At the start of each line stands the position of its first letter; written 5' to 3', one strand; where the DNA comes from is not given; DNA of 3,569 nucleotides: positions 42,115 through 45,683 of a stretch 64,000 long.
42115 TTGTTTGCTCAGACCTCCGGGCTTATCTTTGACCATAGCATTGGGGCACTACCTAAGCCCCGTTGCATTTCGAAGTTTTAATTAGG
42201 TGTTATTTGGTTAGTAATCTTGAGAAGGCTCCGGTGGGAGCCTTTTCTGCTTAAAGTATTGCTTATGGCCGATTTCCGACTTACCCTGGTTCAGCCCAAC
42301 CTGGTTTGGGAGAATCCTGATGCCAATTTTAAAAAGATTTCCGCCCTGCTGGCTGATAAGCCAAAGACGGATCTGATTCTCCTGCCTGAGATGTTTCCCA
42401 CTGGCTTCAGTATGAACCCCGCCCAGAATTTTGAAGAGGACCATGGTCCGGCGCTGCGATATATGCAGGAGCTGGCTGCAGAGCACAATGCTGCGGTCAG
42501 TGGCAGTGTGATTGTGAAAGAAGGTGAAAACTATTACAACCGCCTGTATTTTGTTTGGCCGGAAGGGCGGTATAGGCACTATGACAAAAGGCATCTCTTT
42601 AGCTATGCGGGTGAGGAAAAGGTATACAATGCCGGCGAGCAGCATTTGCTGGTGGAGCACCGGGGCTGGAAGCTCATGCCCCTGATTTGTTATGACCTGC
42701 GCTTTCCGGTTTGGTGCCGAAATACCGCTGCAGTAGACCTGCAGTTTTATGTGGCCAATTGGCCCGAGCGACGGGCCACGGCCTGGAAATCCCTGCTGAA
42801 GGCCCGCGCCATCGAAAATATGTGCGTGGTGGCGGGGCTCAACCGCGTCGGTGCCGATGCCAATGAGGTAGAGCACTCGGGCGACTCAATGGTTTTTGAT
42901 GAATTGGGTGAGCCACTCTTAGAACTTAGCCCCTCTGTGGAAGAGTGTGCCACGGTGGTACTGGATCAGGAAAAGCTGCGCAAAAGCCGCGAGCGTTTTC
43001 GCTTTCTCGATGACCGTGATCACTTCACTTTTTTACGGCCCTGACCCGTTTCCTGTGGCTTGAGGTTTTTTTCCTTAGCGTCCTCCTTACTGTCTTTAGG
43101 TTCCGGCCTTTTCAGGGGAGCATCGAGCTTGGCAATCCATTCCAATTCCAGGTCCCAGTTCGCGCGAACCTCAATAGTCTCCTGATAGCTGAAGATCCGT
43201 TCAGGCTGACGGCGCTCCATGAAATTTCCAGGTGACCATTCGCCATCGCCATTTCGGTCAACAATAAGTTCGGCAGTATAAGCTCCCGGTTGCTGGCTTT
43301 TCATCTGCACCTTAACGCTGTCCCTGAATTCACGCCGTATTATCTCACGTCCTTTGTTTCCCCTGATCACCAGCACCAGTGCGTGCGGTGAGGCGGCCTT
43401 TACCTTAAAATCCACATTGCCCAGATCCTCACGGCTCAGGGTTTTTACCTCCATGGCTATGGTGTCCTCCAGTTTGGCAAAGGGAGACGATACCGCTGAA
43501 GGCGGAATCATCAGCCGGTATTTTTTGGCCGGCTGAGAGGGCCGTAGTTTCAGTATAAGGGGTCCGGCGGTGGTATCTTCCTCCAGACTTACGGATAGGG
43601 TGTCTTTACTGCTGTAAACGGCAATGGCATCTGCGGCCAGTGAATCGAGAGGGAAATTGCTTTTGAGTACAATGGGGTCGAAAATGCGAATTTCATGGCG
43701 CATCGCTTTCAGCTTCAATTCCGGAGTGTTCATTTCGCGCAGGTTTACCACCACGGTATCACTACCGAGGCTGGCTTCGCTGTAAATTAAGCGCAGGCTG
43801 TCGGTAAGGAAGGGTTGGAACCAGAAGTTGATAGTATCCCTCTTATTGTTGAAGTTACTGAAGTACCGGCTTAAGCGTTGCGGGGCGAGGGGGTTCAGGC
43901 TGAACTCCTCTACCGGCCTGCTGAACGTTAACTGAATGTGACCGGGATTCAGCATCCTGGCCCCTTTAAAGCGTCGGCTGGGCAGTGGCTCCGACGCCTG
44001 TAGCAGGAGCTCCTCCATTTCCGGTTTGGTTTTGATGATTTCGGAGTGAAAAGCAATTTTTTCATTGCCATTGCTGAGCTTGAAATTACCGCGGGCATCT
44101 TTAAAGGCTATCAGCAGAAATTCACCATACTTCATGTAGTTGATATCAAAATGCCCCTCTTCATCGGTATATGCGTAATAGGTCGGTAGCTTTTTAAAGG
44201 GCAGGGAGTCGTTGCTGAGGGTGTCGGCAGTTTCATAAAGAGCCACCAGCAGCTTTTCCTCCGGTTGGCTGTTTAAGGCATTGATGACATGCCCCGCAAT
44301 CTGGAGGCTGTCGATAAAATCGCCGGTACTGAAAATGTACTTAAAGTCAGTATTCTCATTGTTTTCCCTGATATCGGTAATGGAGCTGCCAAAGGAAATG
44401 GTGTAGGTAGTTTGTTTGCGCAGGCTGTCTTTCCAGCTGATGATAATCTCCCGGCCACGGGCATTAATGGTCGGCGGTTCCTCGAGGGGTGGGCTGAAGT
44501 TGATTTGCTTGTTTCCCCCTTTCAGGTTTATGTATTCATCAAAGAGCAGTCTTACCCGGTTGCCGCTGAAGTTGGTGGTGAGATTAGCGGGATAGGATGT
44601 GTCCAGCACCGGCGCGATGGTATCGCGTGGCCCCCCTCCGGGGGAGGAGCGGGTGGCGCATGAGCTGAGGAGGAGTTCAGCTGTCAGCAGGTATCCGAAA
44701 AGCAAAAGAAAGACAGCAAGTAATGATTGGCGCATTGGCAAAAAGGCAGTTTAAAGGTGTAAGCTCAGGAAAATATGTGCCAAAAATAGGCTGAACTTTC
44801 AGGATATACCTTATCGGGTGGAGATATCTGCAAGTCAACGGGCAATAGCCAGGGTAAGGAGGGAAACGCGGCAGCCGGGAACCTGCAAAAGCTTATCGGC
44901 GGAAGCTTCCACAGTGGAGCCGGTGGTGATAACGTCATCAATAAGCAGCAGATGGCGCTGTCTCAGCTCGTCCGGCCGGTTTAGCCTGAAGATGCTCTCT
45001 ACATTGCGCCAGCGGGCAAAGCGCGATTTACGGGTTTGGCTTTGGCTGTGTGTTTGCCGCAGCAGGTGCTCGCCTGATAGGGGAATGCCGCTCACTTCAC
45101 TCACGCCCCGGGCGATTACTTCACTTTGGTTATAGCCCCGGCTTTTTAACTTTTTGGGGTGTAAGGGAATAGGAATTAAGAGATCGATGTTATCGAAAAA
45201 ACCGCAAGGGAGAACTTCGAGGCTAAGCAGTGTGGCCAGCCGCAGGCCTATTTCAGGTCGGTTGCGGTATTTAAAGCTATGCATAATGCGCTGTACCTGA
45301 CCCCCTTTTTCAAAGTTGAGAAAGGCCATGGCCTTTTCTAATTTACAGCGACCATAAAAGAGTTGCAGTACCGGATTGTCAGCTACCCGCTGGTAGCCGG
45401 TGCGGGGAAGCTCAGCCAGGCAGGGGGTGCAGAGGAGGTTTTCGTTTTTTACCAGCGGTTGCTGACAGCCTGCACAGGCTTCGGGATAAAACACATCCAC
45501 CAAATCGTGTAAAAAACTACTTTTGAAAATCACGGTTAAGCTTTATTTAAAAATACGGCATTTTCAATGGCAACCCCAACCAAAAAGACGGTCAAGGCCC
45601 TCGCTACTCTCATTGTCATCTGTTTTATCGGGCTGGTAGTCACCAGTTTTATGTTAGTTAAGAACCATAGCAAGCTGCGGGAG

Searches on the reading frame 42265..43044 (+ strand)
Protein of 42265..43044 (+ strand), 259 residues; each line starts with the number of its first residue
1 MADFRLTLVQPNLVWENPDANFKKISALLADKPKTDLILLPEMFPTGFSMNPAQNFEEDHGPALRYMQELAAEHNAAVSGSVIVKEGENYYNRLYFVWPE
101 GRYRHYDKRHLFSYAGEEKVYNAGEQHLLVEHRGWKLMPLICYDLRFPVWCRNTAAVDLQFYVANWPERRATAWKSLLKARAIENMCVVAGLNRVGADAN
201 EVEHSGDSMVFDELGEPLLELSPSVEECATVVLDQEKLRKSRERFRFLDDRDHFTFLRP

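Call 9: search_protein_families(library=pfam, proteins=[window:42265-43044:+])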
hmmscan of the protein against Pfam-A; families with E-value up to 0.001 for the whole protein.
window:42265-43044:+ (259 aa): 1 family
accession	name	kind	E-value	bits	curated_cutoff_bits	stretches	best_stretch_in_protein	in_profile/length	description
PF00795.27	CN_hydrolase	-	1.4e-32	113.5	23.2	1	5-242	1-255/256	Carbon-nitrogen hydrolase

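Call 12: find_related_loci(query=window:42265-43044:+, collection=genome_contigs, flank=4000)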
Query window:42265-43044:+ (259 aa) in genome_contigs; peptide patterns used: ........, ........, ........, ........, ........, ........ (x = any residue, [..] = any of these).
64 stretches matched a pattern; 27 encode a relative of the query (tblastn E <= 1e-3); 27 distinct loci.
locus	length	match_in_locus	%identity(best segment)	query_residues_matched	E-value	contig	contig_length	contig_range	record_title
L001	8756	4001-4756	57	4-255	4e-97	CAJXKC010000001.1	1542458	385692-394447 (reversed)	MAG TPA_asm: uncultured Flavobacteriales bacterium isolate SRR6201692_bin.17_MetaBAT_v2.12.1_MAG genome assembly, contig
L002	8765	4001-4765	55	4-259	1e-94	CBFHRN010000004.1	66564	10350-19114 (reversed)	MAG: Croceimicrobium sp. isolate AGTU_72_bin_18_indstr genome assembly, contig: AGTU_72_bin_18_indstr_c4, whole genome s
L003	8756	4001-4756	56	4-255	3e-90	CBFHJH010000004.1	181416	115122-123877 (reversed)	MAG: Croceimicrobium sp. isolate AGTU_285_bin_34_strict genome assembly, contig: AGTU_285_bin_34_strict_c4, whole genome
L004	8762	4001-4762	50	4-256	5e-87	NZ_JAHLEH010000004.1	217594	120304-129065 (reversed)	Marixanthotalea marina strain XHP0103 NODE_4_length_217594_cov_49.322757, whole genome shotgun sequence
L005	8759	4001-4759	50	4-257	7e-83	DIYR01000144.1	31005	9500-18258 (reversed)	MAG TPA_asm: Flavobacteriales bacterium UBA6049 UBA6049_contig_2576, whole genome shotgun sequence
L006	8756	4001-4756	52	4-256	4e-80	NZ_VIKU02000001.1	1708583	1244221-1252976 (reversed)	Pelagihabitans pacificus strain TP-CH-4 Scaffold1, whole genome shotgun sequence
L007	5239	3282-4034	49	6-256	3e-78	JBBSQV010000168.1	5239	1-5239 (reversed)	MAG: Flavobacteriales bacterium isolate SVL1_sbin.19 SVL1_sbin.19_K_112409_L_5239_cov_20.0812, whole genome shotgun sequ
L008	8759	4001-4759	50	1-252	1e-74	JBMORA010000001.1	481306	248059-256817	MAG: Thermodesulfobacteriota bacterium isolate Betzabe_MAG168 MAG168_1, whole genome shotgun sequence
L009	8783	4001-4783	46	1-259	2e-74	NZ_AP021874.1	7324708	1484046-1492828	Desulfosarcina alkanivorans strain PL12 chromosome, complete genome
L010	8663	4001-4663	53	1-219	2e-74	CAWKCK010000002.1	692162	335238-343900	MAG: uncultured delta proteobacterium isolate MFD03804.bin.1.209 genome assembly, contig: contig_12072, whole genome sho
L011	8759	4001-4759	48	1-252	5e-74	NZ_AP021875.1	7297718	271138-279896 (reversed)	Desulfosarcina widdelii strain PP31 chromosome, complete genome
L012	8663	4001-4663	53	1-219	6e-73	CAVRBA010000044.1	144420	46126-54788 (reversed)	MAG: uncultured delta proteobacterium isolate MFD03551.bin.2.4 genome assembly, contig: contig_62425, whole genome shotg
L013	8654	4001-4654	51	1-216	5e-73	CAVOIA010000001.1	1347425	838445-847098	MAG: uncultured delta proteobacterium isolate MFD09964.bin.1.206 genome assembly, contig: contig_13782, whole genome sho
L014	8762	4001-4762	47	1-253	1e-70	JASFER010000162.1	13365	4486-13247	MAG: Desulfobacteraceae bacterium isolate D0606M12metaG_Bin_670 D0606M12metaG_FD_scaffold_1139_c1, whole genome shotgun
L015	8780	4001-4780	46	1-259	2e-69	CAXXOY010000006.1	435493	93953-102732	MAG: uncultured Desulfosarcina sp. isolate d456532c-4aeb-4088-96b6-462b3856a84e genome assembly, contig: contig_6, whole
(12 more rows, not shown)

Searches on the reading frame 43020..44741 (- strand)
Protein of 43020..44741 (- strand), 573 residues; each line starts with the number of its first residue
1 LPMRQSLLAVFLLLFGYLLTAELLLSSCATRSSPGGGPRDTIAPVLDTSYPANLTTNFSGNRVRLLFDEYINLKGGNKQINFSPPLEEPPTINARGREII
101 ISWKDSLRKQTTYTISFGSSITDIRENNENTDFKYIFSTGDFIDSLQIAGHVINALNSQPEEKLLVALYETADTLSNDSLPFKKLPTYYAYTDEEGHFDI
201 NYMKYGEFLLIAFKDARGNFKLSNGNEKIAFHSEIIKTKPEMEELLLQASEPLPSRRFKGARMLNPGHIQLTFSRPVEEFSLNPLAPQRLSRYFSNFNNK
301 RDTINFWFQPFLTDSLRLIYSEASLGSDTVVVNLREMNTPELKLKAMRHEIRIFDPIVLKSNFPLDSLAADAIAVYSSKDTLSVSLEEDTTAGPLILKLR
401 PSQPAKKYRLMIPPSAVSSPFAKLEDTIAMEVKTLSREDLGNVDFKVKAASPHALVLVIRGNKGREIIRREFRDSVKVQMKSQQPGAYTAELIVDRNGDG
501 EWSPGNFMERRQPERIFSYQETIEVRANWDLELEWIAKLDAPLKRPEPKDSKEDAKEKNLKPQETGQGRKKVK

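Call 9: search_protein_families(library=pfam, proteins=[window:43020-44741:-])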
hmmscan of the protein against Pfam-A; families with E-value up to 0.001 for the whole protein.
window:43020-44741:- (573 aa): 1 family
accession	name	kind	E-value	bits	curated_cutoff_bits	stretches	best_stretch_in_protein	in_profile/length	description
PF13205.12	Big_5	-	2.2e-18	67.3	23.6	1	40-139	1-105/105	Bacterial Ig-like domain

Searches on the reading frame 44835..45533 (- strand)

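Call 9: search_protein_families(library=pfam, proteins=[window:44835-45533:-])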
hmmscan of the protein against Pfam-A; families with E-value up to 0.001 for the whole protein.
window:44835-45533:- (232 aa): 2 families
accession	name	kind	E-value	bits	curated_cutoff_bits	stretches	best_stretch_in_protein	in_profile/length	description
PF18912.6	DZR_2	-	3e-06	27.4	27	1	11-44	1-34/56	Double zinc ribbon domain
PF00156.33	Pribosyltran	-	0.00012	21.9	26.3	1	170-228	79-123/158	Phosphoribosyl transferase domain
